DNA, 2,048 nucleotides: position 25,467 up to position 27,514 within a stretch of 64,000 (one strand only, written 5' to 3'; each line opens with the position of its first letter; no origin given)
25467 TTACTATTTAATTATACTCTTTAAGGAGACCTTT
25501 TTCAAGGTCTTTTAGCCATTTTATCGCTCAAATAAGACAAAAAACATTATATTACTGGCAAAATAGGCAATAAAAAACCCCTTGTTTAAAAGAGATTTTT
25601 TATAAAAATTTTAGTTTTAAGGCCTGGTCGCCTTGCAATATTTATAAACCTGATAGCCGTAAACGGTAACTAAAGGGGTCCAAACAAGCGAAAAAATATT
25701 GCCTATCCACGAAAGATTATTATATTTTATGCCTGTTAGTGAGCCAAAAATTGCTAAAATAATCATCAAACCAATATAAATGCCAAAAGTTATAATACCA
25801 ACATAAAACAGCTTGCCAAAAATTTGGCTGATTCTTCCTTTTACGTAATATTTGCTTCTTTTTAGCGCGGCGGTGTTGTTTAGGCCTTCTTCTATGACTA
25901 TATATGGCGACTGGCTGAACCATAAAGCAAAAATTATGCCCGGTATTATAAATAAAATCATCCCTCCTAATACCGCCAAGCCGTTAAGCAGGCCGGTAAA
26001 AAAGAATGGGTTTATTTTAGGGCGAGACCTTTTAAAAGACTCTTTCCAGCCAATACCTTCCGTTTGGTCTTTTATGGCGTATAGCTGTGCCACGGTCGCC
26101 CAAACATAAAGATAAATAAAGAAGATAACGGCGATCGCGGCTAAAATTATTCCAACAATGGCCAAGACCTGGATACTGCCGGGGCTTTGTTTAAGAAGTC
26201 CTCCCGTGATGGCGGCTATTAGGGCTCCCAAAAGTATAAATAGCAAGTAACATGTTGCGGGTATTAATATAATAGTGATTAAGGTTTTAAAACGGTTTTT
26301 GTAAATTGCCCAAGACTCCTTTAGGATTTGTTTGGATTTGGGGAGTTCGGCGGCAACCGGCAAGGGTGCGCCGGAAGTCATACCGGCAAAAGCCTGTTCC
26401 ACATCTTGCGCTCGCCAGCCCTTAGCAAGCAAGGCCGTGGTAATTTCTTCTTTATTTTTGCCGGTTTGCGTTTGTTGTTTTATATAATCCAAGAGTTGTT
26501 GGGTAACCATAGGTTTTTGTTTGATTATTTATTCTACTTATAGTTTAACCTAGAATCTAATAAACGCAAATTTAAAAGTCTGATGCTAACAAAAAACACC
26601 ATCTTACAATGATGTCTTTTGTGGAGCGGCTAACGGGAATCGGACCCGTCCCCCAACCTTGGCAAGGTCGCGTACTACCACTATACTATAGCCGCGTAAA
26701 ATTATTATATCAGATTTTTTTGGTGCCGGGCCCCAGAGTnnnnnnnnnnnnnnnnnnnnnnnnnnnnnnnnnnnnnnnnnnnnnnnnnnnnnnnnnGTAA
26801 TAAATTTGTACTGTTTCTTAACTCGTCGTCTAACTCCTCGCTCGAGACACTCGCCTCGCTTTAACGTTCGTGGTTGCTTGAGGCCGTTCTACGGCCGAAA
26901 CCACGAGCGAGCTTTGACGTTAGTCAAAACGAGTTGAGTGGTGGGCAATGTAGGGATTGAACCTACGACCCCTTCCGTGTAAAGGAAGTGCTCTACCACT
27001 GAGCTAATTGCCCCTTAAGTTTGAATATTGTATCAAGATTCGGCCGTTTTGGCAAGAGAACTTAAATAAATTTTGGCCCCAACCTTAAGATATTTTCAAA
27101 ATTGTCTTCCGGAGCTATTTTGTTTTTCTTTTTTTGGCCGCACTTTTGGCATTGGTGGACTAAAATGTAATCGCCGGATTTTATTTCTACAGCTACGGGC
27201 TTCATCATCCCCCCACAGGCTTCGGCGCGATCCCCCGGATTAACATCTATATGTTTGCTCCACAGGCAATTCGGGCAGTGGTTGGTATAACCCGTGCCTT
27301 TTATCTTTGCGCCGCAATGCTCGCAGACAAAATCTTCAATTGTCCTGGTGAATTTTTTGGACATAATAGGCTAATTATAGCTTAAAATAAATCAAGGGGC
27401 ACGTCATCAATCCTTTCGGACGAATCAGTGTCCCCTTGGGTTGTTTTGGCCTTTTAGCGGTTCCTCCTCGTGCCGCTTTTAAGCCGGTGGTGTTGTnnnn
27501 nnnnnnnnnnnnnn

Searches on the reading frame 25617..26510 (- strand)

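Call 4: search_protein_families(library=pfam, proteins=[window:25617-26510:-], max_evalue=0.01)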
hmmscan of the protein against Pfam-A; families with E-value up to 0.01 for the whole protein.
window:25617-26510:- (297 aa): 3 families
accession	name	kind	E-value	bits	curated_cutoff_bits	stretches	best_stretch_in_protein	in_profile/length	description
PF10110.14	GPDPase_memb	-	7.5e-07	28.6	29.6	2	58-149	195-285/321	Membrane domain of glycerophosphoryl diester phosphodiesterase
PF06790.16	UPF0259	-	0.00013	22.3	31.4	1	171-289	135-246/248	Uncharacterised protein family (UPF0259)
PF20990.2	DUF2207_C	-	0.0014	18.9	33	1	3-142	74-190/247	Predicted membrane protein (DUF2207) C-terminal domain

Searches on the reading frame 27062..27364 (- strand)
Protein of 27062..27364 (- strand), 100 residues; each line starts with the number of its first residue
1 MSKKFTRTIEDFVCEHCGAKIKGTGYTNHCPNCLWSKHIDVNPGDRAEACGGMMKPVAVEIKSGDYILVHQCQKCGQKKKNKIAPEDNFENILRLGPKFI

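Call 4: search_protein_families(library=pfam, proteins=[window:27062-27364:-], max_evalue=0.01)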
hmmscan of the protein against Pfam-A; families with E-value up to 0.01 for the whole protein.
window:27062-27364:- (100 aa): 4 families
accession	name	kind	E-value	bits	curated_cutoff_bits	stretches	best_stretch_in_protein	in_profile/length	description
PF12647.12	RNHCP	-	1.5e-31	108.6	24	1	10-92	2-89/90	RNHCP domain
PF23455.1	DUF7129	-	0.00021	21.4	30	0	11-33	11-33/45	Domain of unknown function (DUF7129)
PF08209.17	Sgf11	-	0.0017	18.3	26.4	1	10-34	3-27/33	Sgf11 (transcriptional regulation protein)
PF12773.13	DZR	-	0.0053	17.3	27.3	0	11-33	12-30/45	Double zinc ribbon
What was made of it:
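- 27062..27364 (-): RNHCP-domain gene (100 aa), the conserved border of the variable pyr slot. Pfam PF12647 at 1.5e-31 (call 4).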

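Call 16: search_protein_families(library=padloc, proteins=[window:27062-27364:-], max_evalue=0.01)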
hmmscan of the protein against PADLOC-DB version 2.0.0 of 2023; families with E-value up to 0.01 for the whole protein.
window:27062-27364:- (100 aa): 0 families
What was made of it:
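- Tried and rejected: A PADLOC scan of the pair, RNHCP and neighbours from related loci gave nothing for the pair (call 16).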
